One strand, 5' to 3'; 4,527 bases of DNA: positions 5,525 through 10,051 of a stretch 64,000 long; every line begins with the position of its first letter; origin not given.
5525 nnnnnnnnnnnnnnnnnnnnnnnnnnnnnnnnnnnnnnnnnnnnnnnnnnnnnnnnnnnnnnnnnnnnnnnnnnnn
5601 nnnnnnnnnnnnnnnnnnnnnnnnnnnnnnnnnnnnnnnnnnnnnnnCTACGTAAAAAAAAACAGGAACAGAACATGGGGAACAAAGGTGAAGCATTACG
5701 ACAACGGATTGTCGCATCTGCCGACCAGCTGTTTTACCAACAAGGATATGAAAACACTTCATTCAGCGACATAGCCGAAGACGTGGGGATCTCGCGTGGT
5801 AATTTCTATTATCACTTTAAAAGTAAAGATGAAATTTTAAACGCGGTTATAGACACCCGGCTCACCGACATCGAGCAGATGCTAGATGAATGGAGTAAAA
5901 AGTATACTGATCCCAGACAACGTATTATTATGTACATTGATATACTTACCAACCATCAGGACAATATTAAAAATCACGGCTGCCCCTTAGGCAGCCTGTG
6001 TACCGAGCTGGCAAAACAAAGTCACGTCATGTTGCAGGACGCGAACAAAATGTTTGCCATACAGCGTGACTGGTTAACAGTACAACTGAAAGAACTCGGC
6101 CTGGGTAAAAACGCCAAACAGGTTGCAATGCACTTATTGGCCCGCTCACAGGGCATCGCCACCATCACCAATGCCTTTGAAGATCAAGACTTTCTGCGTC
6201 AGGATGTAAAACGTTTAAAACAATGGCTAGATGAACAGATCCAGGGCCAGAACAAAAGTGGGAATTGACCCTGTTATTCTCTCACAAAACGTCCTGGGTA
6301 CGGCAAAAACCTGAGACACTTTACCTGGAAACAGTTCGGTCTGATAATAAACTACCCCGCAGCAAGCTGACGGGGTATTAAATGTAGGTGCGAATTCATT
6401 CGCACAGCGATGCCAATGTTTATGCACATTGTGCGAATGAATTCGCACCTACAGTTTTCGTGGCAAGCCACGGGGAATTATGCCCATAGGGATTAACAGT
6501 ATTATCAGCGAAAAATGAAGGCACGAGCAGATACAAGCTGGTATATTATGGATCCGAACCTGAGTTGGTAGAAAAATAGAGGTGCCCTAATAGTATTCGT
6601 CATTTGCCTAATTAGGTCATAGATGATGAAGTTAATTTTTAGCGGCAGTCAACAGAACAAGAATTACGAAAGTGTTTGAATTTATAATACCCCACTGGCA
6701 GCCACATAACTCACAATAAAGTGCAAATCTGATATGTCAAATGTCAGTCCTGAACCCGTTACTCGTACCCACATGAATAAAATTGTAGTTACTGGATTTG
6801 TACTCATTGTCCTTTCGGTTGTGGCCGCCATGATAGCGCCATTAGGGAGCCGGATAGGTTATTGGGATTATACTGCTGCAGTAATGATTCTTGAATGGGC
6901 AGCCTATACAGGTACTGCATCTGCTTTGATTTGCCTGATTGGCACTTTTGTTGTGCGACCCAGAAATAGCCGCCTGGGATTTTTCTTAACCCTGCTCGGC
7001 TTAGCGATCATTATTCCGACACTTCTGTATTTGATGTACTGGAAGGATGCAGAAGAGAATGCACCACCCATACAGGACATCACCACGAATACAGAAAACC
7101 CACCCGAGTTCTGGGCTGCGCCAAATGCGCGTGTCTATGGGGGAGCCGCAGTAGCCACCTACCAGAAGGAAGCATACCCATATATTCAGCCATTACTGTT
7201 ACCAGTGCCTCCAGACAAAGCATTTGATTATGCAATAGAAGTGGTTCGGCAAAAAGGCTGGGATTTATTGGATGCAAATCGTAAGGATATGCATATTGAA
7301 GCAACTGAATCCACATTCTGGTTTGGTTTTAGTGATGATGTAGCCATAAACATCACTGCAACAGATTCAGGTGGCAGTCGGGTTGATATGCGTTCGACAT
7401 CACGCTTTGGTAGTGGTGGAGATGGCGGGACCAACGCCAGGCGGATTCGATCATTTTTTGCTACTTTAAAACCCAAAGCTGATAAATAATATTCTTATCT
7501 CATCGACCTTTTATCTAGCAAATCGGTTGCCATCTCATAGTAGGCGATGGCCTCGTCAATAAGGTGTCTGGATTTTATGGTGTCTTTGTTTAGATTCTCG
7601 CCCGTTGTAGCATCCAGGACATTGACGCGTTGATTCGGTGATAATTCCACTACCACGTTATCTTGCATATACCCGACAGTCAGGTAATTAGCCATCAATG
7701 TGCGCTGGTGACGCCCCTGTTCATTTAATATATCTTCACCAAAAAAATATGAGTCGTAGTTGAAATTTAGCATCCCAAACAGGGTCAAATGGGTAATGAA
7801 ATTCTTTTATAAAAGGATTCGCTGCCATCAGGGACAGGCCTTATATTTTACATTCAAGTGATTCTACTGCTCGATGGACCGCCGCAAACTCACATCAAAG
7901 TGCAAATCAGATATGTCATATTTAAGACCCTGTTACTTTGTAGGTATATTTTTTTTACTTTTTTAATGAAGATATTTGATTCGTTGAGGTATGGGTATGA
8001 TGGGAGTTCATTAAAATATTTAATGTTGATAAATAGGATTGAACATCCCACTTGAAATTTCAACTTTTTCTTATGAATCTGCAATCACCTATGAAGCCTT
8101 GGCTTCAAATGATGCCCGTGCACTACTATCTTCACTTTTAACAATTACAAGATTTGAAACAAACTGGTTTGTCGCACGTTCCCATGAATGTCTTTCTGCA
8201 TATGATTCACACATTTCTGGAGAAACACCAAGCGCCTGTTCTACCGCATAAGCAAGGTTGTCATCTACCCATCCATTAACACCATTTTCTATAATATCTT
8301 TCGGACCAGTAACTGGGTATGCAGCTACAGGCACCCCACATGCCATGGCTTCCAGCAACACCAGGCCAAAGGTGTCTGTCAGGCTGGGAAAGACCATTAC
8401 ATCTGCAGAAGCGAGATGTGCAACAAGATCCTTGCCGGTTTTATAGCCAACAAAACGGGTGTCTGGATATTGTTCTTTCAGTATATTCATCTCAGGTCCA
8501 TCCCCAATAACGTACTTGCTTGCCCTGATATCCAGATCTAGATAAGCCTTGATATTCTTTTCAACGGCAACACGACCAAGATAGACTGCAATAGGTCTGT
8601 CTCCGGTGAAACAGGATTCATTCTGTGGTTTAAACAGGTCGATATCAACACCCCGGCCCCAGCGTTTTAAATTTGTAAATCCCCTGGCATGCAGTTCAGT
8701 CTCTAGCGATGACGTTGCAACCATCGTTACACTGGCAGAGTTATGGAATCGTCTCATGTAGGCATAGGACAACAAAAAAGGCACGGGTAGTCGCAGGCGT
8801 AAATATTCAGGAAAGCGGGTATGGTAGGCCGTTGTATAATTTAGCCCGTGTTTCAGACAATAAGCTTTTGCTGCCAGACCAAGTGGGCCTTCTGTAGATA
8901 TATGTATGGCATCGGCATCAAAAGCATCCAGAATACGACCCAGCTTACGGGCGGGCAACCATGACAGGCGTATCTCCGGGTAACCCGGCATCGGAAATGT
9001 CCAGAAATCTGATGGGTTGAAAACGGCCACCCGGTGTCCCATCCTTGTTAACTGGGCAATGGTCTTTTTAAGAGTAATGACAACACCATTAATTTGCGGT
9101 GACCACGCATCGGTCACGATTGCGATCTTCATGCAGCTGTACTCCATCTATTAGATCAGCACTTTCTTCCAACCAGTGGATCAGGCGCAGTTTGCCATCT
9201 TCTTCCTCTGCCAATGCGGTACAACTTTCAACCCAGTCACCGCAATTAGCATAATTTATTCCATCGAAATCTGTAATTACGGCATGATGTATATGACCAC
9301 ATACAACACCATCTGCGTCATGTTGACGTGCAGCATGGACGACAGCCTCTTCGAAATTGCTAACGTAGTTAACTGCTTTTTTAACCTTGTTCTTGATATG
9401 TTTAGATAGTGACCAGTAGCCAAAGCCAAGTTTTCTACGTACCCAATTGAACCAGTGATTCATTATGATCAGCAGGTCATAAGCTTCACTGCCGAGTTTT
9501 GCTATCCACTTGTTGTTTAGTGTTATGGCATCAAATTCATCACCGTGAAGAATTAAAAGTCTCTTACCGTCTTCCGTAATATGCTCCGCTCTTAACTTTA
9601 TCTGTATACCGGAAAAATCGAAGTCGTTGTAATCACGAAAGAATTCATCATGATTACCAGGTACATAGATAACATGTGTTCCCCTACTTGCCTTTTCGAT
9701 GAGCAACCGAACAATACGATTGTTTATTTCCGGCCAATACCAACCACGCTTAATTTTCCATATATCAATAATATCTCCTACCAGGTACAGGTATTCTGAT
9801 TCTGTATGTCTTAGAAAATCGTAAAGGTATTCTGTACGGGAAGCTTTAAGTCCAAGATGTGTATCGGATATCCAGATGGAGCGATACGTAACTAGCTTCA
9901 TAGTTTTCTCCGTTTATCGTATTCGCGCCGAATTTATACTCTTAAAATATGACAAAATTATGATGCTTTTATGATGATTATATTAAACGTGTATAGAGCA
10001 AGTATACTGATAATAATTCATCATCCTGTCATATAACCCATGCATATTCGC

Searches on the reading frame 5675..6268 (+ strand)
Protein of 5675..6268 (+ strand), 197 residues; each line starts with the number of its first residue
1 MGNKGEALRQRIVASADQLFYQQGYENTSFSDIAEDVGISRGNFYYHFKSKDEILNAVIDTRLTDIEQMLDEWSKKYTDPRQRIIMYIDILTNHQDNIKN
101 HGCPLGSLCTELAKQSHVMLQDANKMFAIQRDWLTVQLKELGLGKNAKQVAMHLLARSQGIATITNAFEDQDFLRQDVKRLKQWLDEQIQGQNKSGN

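Call 57: search_protein_families(library=pfam, proteins=[window:5675-6268:+], max_evalue=0.00001)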
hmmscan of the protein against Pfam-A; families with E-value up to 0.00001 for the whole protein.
window:5675-6268:+ (197 aa): 1 family
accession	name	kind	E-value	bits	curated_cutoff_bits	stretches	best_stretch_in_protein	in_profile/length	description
PF00440.29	TetR_N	-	3.7e-17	62.3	24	1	12-58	1-47/47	Bacterial regulatory proteins, tetR family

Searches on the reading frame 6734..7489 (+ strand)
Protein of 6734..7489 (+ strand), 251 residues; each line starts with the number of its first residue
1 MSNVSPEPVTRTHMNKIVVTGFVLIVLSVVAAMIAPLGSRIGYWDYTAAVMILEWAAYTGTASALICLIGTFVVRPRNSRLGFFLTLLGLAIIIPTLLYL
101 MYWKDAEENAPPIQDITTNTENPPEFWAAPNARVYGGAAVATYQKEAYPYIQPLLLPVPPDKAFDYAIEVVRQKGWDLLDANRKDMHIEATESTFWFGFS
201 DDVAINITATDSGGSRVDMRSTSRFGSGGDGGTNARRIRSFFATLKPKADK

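Call 56: search_protein_families(library=pfam, proteins=[window:6734-7489:+], max_evalue=0.00001)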
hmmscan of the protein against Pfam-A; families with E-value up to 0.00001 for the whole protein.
window:6734-7489:+ (251 aa): 1 family
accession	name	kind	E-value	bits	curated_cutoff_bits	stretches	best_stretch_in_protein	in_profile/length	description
PF07386.16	DUF1499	-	2.7e-19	70.1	22.6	1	115-245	1-114/114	Protein of unknown function (DUF1499)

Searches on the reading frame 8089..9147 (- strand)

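Call 56: search_protein_families(library=pfam, proteins=[window:8089-9147:-], max_evalue=0.00001)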
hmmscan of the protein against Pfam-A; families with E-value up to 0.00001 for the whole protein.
window:8089-9147:- (352 aa): 5 families
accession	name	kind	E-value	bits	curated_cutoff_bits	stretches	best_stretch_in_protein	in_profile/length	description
PF13692.12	Glyco_trans_1_4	-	1.3e-21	77.7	27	1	187-295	4-124/142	Glycosyl transferases group 1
PF00534.26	Glycos_transf_1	-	5.3e-21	75.3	26.4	1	182-294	13-139/172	Glycosyl transferases group 1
PF13439.12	Glyco_transf_4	-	2.1e-18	67.4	28.5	1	19-170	1-169/170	Glycosyltransferase Family 4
PF20706.3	GT4-conflict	-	2.7e-09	36.9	26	1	239-348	273-373/385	Family 4 Glycosyltransferase in conflict systems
PF13579.12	Glyco_trans_4_4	-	7e-08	33.4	29.7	1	21-158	2-148/158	Glycosyl transferase 4-like domain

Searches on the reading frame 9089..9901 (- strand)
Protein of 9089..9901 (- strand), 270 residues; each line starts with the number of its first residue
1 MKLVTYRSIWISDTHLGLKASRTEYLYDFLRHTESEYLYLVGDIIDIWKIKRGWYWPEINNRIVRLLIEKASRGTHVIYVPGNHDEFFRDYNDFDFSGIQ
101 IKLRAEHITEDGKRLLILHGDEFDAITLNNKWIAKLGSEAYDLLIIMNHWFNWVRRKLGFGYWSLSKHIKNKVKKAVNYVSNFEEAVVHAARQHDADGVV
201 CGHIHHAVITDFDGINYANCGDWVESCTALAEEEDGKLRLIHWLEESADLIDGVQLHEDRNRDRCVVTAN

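Call 56: search_protein_families(library=pfam, proteins=[window:9089-9901:-], max_evalue=0.00001)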
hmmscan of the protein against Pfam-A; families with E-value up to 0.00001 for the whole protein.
window:9089-9901:- (270 aa): 2 families
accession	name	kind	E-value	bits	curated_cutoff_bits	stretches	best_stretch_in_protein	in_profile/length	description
PF00149.33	Metallophos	-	6.3e-11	43.5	21.5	1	9-206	4-190/191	Calcineurin-like phosphoesterase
PF12850.12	Metallophos_2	-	3.4e-10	40.6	27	0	10-125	5-91/154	Calcineurin-like phosphoesterase superfamily domain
